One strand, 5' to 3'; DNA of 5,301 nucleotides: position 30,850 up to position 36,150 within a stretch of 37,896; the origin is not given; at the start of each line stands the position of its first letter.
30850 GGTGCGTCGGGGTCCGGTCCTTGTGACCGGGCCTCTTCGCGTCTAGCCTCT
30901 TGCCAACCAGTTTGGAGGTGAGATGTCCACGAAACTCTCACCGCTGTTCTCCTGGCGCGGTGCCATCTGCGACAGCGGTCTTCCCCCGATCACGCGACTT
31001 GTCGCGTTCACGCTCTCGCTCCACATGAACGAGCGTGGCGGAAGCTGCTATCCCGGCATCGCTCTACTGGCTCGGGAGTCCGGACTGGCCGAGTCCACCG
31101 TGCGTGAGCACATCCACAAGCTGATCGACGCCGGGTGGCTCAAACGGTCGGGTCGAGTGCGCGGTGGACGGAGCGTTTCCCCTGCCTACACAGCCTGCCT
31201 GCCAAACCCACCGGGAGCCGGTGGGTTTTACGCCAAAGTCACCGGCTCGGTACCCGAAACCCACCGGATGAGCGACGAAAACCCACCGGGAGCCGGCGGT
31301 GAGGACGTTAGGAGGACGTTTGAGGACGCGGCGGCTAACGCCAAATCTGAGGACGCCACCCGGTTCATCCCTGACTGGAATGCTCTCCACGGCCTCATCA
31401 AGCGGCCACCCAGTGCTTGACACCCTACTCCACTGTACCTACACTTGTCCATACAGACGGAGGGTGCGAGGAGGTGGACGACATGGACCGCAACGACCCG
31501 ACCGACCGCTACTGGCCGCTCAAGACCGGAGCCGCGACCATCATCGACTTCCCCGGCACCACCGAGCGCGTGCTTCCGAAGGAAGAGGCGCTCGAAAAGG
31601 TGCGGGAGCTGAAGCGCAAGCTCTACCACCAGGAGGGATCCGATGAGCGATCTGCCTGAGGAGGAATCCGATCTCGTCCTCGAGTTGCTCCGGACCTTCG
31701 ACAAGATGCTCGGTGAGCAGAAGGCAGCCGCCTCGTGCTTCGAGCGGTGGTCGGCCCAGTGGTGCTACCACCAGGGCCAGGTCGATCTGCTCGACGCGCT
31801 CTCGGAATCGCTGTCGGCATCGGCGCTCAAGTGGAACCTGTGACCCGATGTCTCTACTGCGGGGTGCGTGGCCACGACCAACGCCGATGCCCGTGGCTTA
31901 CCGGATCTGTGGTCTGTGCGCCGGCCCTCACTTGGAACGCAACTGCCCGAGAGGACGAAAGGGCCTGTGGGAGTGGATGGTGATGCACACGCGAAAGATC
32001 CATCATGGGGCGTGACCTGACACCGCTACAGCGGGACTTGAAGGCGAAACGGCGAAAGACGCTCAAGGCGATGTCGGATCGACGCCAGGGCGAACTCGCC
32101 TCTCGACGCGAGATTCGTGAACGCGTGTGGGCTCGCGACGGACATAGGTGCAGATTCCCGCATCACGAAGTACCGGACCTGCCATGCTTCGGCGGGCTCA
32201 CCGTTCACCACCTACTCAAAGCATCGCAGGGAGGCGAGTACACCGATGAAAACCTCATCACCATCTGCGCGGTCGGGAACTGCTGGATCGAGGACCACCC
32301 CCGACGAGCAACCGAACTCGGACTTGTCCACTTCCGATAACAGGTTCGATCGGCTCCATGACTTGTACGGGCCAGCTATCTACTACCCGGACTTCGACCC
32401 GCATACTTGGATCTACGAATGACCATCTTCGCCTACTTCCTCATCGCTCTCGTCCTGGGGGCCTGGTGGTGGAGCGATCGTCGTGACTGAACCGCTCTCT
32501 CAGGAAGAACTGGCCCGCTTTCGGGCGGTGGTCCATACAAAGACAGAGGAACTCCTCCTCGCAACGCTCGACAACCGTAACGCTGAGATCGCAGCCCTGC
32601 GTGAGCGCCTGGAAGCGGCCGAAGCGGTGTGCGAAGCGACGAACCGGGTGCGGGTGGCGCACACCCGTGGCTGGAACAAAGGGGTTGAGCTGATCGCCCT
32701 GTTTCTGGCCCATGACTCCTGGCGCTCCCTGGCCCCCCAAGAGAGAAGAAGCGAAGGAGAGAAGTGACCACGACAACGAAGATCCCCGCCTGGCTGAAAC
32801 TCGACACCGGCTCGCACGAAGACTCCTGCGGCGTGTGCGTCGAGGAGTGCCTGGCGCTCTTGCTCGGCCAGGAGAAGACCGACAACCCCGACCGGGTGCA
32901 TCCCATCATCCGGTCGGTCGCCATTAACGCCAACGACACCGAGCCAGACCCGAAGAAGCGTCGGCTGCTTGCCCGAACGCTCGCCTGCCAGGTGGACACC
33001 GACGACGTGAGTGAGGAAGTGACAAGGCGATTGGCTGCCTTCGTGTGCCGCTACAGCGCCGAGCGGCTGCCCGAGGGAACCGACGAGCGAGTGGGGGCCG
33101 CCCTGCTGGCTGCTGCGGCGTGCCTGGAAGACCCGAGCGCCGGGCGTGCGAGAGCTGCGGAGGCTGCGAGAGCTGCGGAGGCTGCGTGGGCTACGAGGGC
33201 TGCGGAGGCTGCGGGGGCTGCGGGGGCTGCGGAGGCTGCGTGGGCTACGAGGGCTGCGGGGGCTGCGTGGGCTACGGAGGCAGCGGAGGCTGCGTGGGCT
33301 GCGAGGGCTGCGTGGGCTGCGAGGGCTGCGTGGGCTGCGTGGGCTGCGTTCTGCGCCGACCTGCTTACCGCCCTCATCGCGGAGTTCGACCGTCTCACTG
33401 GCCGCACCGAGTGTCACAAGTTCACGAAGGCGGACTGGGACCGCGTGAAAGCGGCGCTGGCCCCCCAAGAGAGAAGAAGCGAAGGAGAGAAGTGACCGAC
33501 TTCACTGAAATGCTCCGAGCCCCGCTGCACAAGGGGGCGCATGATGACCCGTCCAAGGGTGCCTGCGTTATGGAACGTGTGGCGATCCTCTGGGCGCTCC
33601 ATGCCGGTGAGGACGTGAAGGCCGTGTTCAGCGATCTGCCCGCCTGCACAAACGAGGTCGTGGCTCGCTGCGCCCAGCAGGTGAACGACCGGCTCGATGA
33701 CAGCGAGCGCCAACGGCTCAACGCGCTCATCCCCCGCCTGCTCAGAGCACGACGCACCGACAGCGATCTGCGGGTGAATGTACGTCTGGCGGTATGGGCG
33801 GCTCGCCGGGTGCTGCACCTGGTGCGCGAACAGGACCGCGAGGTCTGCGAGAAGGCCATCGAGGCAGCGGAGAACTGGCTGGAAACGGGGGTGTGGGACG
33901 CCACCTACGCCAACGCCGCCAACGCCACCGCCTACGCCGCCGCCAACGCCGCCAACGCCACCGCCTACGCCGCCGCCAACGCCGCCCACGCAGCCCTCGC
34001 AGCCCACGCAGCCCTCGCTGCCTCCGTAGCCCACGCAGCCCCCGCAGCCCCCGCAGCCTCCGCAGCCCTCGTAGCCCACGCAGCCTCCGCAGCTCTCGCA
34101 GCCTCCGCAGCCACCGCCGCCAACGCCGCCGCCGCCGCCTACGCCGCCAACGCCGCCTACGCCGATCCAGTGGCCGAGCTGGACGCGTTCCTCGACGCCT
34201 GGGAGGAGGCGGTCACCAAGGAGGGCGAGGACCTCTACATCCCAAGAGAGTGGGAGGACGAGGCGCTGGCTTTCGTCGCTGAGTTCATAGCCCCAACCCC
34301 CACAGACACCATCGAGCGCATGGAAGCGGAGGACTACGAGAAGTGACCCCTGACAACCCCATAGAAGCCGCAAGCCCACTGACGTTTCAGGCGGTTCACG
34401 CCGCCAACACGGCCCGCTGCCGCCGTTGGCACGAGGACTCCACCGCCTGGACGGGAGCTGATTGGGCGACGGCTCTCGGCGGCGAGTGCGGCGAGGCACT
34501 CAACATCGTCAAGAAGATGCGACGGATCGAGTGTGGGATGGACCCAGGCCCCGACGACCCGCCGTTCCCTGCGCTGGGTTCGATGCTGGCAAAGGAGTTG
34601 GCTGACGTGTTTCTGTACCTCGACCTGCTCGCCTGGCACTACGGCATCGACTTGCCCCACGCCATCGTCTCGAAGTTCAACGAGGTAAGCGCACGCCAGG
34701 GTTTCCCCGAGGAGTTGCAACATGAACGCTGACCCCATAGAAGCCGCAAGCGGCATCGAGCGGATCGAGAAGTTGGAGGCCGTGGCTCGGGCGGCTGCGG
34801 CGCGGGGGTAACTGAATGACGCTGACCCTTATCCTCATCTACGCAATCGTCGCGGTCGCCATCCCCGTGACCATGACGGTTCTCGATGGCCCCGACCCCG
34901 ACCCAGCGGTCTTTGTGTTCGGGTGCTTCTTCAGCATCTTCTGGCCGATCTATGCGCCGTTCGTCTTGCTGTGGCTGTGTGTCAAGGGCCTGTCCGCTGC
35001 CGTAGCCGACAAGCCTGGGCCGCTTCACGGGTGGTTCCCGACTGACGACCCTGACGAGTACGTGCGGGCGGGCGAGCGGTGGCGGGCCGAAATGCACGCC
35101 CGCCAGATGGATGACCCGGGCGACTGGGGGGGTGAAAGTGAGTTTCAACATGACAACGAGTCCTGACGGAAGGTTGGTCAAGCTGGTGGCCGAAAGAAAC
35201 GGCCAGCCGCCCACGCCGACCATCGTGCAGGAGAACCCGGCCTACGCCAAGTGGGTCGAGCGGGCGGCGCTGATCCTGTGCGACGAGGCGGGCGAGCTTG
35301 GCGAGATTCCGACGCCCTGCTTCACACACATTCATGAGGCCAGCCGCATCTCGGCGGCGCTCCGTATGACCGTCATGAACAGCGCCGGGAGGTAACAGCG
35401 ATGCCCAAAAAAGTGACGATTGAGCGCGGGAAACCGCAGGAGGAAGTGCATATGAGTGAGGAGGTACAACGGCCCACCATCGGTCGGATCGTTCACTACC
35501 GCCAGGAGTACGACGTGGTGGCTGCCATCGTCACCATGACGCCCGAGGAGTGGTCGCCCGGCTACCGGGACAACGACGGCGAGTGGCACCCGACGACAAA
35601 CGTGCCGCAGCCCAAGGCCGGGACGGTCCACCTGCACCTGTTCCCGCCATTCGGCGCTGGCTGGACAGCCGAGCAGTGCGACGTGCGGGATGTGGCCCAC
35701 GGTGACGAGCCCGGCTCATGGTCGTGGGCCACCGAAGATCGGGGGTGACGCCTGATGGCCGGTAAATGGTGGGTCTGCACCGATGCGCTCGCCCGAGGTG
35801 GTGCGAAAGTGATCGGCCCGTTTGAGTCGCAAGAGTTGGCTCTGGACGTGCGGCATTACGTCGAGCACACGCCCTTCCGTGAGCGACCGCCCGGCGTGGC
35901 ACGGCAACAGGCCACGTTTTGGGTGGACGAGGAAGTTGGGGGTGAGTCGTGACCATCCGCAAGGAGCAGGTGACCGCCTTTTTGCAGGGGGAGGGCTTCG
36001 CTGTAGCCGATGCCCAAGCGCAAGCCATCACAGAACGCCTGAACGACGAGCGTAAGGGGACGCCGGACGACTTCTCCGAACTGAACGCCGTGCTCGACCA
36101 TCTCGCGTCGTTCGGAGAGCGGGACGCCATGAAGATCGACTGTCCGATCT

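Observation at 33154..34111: One 9-bp tandem-repeat array is coding on both strands in two adjacent paralogous Ala-rich genes (126-bp inverted repeat, 72 bp perfect)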

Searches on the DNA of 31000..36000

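Call 69: search_rna_families(source=window, start=31000, end=36000, threshold=evalue, max_evalue=0.1)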
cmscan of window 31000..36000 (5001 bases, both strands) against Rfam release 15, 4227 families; matches with E-value up to 0.1: 0.
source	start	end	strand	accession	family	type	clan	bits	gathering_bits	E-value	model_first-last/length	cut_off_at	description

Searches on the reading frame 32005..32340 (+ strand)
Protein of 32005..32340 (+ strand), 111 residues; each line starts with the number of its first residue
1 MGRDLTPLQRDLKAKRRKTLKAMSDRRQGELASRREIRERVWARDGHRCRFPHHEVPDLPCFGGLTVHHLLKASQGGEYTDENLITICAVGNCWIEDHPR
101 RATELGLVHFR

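Call 5: search_protein_families(library=pfam, proteins=[window:32005-32340:+], max_evalue=1)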
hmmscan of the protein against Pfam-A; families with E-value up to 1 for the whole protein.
window:32005-32340:+ (111 aa): 1 family
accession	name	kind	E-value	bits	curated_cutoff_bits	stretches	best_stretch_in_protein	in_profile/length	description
PF01844.29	HNH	-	1.4e-05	25.6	21.4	1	56-89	11-38/47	HNH endonuclease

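Call 6: search_protein_families(library=phrogs, proteins=[window:32005-32340:+], max_evalue=0.01)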
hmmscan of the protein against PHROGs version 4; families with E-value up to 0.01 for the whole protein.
window:32005-32340:+ (111 aa): 20 families
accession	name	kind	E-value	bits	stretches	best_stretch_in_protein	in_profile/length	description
phrog_740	-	DNA, RNA and nucleotide metabolism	2.6e-11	44.1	1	27-107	19-96/332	HNH endonuclease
phrog_589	-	DNA, RNA and nucleotide metabolism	8e-07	30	1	14-89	58-132/179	HNH endonuclease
phrog_7370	-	DNA, RNA and nucleotide metabolism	2e-06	28.9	1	25-95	22-83/115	HNH endonuclease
phrog_15522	-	DNA, RNA and nucleotide metabolism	4.5e-06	27.8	1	32-109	13-91/108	HNH endonuclease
phrog_119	-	DNA, RNA and nucleotide metabolism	1.3e-05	25.2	1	21-90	178-249/443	HNH endonuclease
phrog_333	-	DNA, RNA and nucleotide metabolism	1.6e-05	26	1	22-89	9-72/138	HNH endonuclease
phrog_1271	-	DNA, RNA and nucleotide metabolism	3e-05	24.6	1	15-99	242-319/361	HNH endonuclease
phrog_16726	-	DNA, RNA and nucleotide metabolism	6.2e-05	23.8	1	32-107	79-152/308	HNH endonuclease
phrog_144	-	DNA, RNA and nucleotide metabolism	0.00011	22.9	1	23-89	61-126/175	HNH endonuclease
phrog_9545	-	DNA, RNA and nucleotide metabolism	0.0002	22.1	1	28-92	94-161/206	HNH endonuclease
phrog_14314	-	DNA, RNA and nucleotide metabolism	0.00021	22.7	1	35-92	5-58/252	HNH endonuclease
phrog_5718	-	DNA, RNA and nucleotide metabolism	0.00026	21.1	1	17-99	100-177/394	HNH endonuclease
phrog_16986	-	unknown function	0.00081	20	1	34-93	8-63/248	-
phrog_8446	-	DNA, RNA and nucleotide metabolism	0.0011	19.7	1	35-96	129-196/211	HNH endonuclease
phrog_6050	-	DNA, RNA and nucleotide metabolism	0.0012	18.8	1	30-92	295-354/402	HNH endonuclease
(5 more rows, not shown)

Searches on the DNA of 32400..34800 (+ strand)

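Call 8: search_dna_similar(query=window:32400-34800:+, collection=phages, mode=near, max_rows=30)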
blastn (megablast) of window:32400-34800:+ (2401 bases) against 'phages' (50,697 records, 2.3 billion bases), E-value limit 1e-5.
No match.

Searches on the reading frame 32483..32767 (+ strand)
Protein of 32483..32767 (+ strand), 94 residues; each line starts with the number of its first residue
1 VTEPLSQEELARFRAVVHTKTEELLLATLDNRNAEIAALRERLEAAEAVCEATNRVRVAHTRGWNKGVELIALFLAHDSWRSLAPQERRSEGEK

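Call 5: search_protein_families(library=pfam, proteins=[window:32483-32767:+], max_evalue=1)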
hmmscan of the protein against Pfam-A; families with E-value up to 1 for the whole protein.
window:32483-32767:+ (94 aa): 2 families
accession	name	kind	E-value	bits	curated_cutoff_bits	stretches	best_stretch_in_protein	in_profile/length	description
PF22502.1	SEN2-like_N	-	0.065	13.9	26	1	36-72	29-67/69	tRNA-intron endonuclease SEN2-like, N-terminal domain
PF18504.6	Csm1_N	-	0.088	13.6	26.3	1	24-53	31-60/70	Csm1 N-terminal domain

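Call 6: search_protein_families(library=phrogs, proteins=[window:32483-32767:+], max_evalue=0.01)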
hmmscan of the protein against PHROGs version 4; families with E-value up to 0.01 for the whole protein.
window:32483-32767:+ (94 aa): 1 family
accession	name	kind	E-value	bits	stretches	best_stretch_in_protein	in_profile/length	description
phrog_30686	-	unknown function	0.0074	18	1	3-51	42-88/109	-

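Call 83: search_protein_families(library=padloc, proteins=[window:32483-32767:+], max_evalue=0.01)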
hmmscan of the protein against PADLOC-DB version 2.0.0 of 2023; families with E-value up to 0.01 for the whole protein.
window:32483-32767:+ (94 aa): 0 families

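Call 87: find_homologous_proteins(query=window:32483-32764:+)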
Query window:32483-32764:+ (94 aa): 1 proteins with E <= 0.001 among 23 candidates.
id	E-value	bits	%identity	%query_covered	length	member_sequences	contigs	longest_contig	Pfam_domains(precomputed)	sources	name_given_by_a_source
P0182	1.3e-52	193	100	100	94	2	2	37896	-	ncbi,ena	-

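Call 88: find_encoding_contigs(protein=P0182, flank=10000, max_places=6)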
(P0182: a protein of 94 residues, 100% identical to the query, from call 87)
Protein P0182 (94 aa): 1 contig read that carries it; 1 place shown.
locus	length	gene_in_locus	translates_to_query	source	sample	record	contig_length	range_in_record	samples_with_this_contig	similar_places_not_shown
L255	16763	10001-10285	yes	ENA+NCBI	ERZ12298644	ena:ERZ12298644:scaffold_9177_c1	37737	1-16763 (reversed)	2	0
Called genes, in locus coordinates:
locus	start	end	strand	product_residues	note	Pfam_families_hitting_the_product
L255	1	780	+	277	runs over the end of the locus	-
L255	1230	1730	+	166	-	-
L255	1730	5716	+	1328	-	-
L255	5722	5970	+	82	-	-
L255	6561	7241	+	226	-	-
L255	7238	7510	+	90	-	-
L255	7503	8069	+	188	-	PF13578:Methyltransf_24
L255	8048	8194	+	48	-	-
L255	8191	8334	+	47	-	-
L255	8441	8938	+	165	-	PF13730:HTH_36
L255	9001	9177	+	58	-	-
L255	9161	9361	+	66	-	-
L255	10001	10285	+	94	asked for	-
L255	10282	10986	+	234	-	-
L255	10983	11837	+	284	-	-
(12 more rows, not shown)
